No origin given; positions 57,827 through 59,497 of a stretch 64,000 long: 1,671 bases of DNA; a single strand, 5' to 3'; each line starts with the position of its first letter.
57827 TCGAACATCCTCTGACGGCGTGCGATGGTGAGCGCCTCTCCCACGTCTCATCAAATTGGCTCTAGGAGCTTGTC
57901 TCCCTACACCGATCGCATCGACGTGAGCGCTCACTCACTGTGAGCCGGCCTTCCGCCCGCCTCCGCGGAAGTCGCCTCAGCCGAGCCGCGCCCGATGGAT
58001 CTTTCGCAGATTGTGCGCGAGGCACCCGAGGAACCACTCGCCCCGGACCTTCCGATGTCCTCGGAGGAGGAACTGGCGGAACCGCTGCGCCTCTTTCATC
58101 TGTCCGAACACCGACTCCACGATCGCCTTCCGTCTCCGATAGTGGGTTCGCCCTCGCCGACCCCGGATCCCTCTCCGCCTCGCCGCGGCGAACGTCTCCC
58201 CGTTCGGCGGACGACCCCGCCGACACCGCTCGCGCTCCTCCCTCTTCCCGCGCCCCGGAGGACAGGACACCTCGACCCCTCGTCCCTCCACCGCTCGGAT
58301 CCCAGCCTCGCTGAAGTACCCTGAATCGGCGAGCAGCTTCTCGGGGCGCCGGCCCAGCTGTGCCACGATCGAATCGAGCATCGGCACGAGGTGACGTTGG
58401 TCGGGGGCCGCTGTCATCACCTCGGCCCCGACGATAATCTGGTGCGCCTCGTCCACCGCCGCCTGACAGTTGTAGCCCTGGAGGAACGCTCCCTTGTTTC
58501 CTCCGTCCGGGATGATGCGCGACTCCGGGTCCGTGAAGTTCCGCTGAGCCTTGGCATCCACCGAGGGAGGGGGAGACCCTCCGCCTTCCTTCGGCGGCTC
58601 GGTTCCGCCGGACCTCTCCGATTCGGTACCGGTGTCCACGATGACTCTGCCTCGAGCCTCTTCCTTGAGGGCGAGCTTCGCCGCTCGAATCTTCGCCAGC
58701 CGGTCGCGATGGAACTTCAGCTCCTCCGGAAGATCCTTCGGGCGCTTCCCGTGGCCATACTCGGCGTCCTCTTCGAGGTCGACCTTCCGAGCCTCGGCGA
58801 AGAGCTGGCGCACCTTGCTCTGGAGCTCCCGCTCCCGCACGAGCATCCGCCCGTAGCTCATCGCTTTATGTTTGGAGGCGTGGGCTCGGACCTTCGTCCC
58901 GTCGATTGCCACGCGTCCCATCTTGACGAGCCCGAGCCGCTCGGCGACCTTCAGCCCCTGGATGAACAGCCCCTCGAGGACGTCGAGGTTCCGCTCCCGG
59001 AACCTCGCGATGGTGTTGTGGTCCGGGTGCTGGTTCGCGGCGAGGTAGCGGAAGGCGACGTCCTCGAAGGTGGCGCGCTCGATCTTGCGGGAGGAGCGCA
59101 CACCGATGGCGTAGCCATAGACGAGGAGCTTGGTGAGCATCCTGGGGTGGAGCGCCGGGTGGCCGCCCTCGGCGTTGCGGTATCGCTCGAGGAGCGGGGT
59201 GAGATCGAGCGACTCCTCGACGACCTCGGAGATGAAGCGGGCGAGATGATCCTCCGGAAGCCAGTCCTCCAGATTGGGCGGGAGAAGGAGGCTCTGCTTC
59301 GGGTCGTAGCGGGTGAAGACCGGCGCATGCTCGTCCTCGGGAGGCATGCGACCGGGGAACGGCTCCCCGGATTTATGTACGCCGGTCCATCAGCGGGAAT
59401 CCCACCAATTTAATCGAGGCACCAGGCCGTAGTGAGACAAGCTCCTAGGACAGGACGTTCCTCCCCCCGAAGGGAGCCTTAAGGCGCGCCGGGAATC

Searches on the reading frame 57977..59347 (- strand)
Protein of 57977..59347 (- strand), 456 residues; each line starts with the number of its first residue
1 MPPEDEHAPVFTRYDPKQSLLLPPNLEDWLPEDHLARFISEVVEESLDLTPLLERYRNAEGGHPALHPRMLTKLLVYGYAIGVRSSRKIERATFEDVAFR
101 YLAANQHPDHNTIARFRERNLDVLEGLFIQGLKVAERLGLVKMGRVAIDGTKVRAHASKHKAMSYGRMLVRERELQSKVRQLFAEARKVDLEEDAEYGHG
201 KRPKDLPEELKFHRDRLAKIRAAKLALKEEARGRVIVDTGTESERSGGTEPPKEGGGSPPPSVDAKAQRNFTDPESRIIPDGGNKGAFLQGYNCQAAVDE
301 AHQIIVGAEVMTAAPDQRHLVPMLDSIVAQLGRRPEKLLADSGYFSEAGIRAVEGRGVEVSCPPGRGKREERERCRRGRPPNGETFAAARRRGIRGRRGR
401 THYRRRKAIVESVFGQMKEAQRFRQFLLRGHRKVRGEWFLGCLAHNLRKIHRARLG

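Call 3: search_protein_families(library=pfam, proteins=[window:57977-59347:-], max_evalue=0.1)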
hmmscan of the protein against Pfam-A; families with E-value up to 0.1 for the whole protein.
window:57977-59347:- (456 aa): 4 families
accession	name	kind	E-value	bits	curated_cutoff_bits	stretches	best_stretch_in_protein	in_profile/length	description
PF01609.27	DDE_Tnp_1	-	3.7e-17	63.2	23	1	282-447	26-200/200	Transposase DDE domain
PF05598.16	DUF772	-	4.8e-17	62.2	23.1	1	62-128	1-71/74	Transposase domain (DUF772)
PF13751.12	DDE_Tnp_1_6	-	1.6e-14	54.7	25.1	1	387-451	61-125/125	Transposase DDE domain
PF13586.12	DDE_Tnp_1_2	-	0.078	13.9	29.2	0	339-420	2-58/86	Transposase DDE domain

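Call 87: search_protein_families(library=ncbifam, proteins=[window:57977-59347:-], max_evalue=0.001)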
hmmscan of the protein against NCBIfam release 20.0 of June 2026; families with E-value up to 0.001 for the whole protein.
window:57977-59347:- (456 aa): 6 families
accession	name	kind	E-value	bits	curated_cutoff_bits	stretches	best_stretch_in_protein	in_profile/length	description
NF033551.1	transpos_IS1182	equivalog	2.9e-105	353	270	2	14-371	2-349/488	IS1182 family transposase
NF033581.1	transpos_IS5_4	equivalog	1.4e-18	67.3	140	1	43-447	8-284/285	IS5 family transposase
NF033593.1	transpos_ISNCY_1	equivalog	4.4e-13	48.7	325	1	273-451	283-443/444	ISNCY family transposase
NF033578.1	transpos_IS5_1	equivalog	2.8e-09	36.6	275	1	291-452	283-418/419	IS5 family transposase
NF033580.1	transpos_IS5_3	equivalog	1.4e-07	31.4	110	1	302-418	137-229/258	IS5 family transposase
NF033579.1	transpos_IS5_2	equivalog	3.2e-07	30.1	140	1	295-425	143-266/289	IS5 family transposase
